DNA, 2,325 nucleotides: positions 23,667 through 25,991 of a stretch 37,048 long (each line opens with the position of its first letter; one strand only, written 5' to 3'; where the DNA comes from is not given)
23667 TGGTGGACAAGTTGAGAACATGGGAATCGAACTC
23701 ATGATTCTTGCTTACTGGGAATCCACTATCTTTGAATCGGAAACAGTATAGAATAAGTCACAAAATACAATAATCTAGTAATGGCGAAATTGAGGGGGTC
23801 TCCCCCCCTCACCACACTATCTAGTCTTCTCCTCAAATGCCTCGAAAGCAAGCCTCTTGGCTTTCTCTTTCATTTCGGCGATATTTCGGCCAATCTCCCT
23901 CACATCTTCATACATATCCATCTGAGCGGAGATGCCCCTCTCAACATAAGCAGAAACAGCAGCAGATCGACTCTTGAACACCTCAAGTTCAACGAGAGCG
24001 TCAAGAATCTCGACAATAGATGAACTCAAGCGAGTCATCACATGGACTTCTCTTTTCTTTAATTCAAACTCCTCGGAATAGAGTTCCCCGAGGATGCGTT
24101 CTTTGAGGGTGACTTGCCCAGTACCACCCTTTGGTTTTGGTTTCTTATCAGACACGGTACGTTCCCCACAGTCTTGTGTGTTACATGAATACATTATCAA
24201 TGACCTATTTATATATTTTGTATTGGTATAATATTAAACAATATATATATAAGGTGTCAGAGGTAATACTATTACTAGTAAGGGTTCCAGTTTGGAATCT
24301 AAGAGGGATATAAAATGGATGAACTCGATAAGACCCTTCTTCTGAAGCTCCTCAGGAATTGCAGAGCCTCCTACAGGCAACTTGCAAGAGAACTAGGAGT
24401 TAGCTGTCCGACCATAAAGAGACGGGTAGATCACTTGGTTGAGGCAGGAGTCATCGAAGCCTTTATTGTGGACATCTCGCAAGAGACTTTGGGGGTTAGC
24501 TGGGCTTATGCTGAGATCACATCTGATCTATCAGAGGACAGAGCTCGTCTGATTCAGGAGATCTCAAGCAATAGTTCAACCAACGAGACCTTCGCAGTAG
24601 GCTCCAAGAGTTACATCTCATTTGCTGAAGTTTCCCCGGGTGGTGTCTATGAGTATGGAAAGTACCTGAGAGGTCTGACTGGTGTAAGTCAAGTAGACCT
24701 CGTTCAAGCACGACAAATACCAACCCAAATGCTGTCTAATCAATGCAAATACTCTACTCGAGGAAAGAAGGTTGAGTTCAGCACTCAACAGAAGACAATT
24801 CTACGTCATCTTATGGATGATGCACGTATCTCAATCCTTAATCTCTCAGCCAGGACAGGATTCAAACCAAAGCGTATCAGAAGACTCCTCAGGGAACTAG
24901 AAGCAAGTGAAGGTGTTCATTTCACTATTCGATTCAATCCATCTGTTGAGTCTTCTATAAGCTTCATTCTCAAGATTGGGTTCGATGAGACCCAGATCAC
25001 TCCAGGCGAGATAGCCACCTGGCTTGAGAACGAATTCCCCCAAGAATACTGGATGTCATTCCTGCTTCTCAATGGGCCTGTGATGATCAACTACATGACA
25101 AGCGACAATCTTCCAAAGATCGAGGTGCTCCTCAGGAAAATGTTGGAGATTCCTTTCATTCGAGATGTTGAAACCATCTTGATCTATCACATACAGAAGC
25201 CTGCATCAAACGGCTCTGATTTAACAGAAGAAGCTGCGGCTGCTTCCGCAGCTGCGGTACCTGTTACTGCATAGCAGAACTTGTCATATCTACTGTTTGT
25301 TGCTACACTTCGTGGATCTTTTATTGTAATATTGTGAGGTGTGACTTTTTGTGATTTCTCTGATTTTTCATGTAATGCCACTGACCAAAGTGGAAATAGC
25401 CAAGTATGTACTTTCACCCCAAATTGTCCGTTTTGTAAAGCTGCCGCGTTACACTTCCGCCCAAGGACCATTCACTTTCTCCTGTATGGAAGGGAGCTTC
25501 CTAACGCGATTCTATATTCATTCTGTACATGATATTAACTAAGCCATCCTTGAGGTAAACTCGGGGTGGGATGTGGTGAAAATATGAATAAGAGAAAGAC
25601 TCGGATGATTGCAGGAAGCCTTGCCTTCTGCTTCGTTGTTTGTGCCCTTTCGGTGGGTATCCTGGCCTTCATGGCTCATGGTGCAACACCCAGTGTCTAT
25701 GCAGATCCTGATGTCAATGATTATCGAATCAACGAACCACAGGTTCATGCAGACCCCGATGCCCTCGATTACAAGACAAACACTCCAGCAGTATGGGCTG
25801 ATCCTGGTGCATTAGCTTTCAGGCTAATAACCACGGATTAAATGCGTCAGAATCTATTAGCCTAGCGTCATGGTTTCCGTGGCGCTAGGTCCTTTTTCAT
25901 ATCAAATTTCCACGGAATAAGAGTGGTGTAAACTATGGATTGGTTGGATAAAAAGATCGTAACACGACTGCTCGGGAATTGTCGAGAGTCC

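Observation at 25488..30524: Candidate undescribed module: exported acidic peptide, hairpin, tandem-Lrp regulator, hairpin, gingipain-like surface peptidase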

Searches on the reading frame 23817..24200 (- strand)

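Call 59: search_protein_families(library=ncbifam, proteins=[window:23817-24200:-], max_evalue=0.1)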
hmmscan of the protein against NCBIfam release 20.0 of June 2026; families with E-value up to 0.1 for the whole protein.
window:23817-24200:- (127 aa): 1 family
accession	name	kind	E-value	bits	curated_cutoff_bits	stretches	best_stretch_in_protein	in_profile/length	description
NF058631.1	sRNA_TF_AbmR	equivalog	0.00011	21.9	160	1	51-113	101-163/167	ATP-binding transcription factor AbmR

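Call 73: search_protein_families(library=pfam, proteins=[window:23817-24200:-], max_evalue=0.05)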
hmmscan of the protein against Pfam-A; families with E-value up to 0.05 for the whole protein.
window:23817-24200:- (127 aa): 0 families

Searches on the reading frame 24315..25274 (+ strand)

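Call 4: search_protein_families(library=pfam, proteins=[window:24315-25274:+], max_evalue=0.01)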
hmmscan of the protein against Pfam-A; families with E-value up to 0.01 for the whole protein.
window:24315-25274:+ (319 aa): 20 families
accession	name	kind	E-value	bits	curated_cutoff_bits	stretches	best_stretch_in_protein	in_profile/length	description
PF13412.12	HTH_24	-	1.9e-18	66.2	21.9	2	1-48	1-48/48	Winged helix-turn-helix DNA-binding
PF13404.12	HTH_AsnC-type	-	2.4e-16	59.7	27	2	1-41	1-41/42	AsnC-type helix-turn-helix domain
PF13730.12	HTH_36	-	1.2e-07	31.9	25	1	16-45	24-53/55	Helix-turn-helix domain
PF25212.1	HVO_A0114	-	3.8e-06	27.1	27.6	0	8-48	27-67/84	HVO_A0114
PF12802.13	MarR_2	-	1.1e-05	25.9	27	0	20-48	23-51/61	MarR family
PF13384.12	HTH_23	-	4.9e-05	23.5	24.6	1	3-45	4-45/50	Homeodomain-like domain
PF25213.1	HVO_A0261_N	-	6.5e-05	23.2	35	1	9-48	16-55/86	HVO_A0261 N-terminal domain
PF18024.7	HTH_50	-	0.00011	22.2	27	1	2-38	9-44/50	Helix-turn-helix domain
PF09862.15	DUF2089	-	0.00033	20.7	33.4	1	11-44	10-43/47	Domain of unknown function (DUF2089)-HTH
PF01978.25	TrmB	-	0.00046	20.4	25.6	1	3-48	8-53/68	Sugar-specific transcriptional regulator TrmB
PF13542.12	HTH_Tnp_ISL3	-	0.00057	19.7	27.4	1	9-42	20-51/51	Helix-turn-helix domain of transposase family ISL3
PF01047.28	MarR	-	0.00068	19.9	24.6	1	14-48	14-48/59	MarR family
PF13443.12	HTH_26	-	0.00069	20.3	22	0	163-194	2-33/63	Cro/C1-type HTH DNA-binding domain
PF09339.16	HTH_IclR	-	0.00087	19.5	22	0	9-48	8-49/52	IclR helix-turn-helix domain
PF03428.19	RP-C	-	0.0038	17.5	24.4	0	19-47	73-101/175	Replication protein C N-terminal domain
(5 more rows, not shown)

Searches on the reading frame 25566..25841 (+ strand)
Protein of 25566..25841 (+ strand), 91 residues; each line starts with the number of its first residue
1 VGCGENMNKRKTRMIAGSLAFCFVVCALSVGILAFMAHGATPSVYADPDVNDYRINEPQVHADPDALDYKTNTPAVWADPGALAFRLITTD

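Call 4: search_protein_families(library=pfam, proteins=[window:25566-25841:+], max_evalue=0.01)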
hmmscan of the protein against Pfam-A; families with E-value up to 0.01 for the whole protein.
window:25566-25841:+ (91 aa): 0 families

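Call 27: find_homologous_proteins(query=A6, max_evalue=0.01)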
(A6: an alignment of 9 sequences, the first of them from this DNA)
Query A6 (9 sequences) (85 aa, profile of the alignment): 27 proteins with E <= 0.01 among 1870 candidates.
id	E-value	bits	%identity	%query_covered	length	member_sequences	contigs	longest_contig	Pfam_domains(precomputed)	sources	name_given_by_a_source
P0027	3.7e-40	154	61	98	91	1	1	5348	-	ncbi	-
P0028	1.6e-37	145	43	100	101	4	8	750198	-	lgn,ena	-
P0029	1.4e-36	142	51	98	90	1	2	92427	-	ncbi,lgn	ncbi:MAG: hypothetical protein ACFFED_09725 [Candidatus Thorarchaeota archaeon]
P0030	1.1e-35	140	37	100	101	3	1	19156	-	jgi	jgi:hypothetical protein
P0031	2.3e-33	132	48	98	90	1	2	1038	-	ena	-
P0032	2.8e-33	132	100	100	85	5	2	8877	-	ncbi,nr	ncbi:MAG: hypothetical protein KAQ65_02065 [Candidatus Thorarchaeota archaeon]|nr:hypothetical prote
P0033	2.5e-32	129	57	89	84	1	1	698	-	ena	-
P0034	2.9e-32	129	62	86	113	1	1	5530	-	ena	-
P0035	6.1e-32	127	48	96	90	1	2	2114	-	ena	-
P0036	8.8e-31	124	78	100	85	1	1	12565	-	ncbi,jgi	ncbi:MAG: hypothetical protein ACW98Y_12090 [Candidatus Thorarchaeota archaeon]|jgi:hypothetical pro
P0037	4.9e-28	115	54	86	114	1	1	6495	-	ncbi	-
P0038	5.2e-28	115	66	100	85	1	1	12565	-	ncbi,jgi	ncbi:MAG: hypothetical protein ACW98Y_12100 [Candidatus Thorarchaeota archaeon]|jgi:hypothetical pro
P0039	5.9e-28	115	77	92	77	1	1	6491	-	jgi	jgi:hypothetical protein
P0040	9.0e-26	108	65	100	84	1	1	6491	-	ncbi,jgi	ncbi:MAG: hypothetical protein ACXAEF_12270 [Candidatus Thorarchaeota archaeon]|jgi:hypothetical pro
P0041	1.4e-25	107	69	92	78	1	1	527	-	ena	-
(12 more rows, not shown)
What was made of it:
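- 25584..25841 (+): P3: an 85-aa exported or membrane-anchored peptide. It has an N-terminal basic stretch plus a 24-residue hydrophobic helix, then an acidic disordered tail with three ~16-aa repeats, each ending [FYWH]-[RK]-x-[NDI]-x-P. There are 27 family members, all hypothetical proteins; every one that carries an organism name is Thorarchaeota (call 27).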

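Call 62: predict_structure(alignment_id=A10)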
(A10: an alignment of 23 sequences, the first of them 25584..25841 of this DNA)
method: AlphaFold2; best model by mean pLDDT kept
length: 85 residues; sequences in the alignment: 23
mean_pLDDT: 60.8   pTM: 0.30
mean pLDDT of the five models: 60.8, 60.4, 59.3, 59.0, 58.3
residues with pLDDT >= 90: 11; 70-90: 19; 50-70: 10; < 50: 45
segments of 3 or more residues with pLDDT < 50: 35-45, 47-61, 63-69, 73-77, 79-83
pLDDT, mean of each block of 10 residues (from residue 1): 80 93 85 51 44 46 48 48 45
secondary structure, 60 per line:
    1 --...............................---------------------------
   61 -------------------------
elements in order: H3-33
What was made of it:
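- A confident helix at residues 3-33 and a disordered tail (call 62). The tail is strongly acidic and disordered with no amphipathic or Cys-rich core (call 62).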

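Call 74: search_protein_representatives(alignment_id=A10)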
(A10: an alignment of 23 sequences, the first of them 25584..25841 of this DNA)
Query: 23 sequences, 91 profile positions. Proteins with E-value up to 0.001 (for the whole library): 15; up to 1e-10: 11; up to 1e-30: 2. The best 15 are listed.
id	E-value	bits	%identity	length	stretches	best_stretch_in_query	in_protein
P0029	4.0e-34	132.9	-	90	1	1-91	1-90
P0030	5.0e-32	126.2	-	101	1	1-91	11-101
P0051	1.9e-24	101.9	-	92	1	1-91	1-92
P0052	1.9e-24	101.9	-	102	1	1-91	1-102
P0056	1.1e-23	99.4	-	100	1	1-91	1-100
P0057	2.1e-23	98.5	-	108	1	1-79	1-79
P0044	7.2e-23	96.8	-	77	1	8-91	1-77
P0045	3.1e-21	91.6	-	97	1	1-91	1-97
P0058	1.1e-18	83.5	-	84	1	1-90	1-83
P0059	2.1e-17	79.3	-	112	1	1-90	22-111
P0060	1.2e-12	64.0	-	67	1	30-83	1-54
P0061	7.2e-10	55.2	-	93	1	1-90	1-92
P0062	3.6e-09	52.9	-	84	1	1-73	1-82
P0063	2.6e-05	40.6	-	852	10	47-87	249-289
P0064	9.3e-04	35.6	-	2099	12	16-62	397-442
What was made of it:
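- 25584..25841 (+): This corresponds to 13 clusters at 50% identity in 1.84e9 representatives (call 74).
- The family is lineage-restricted and fast-evolving (calls 27, 74).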
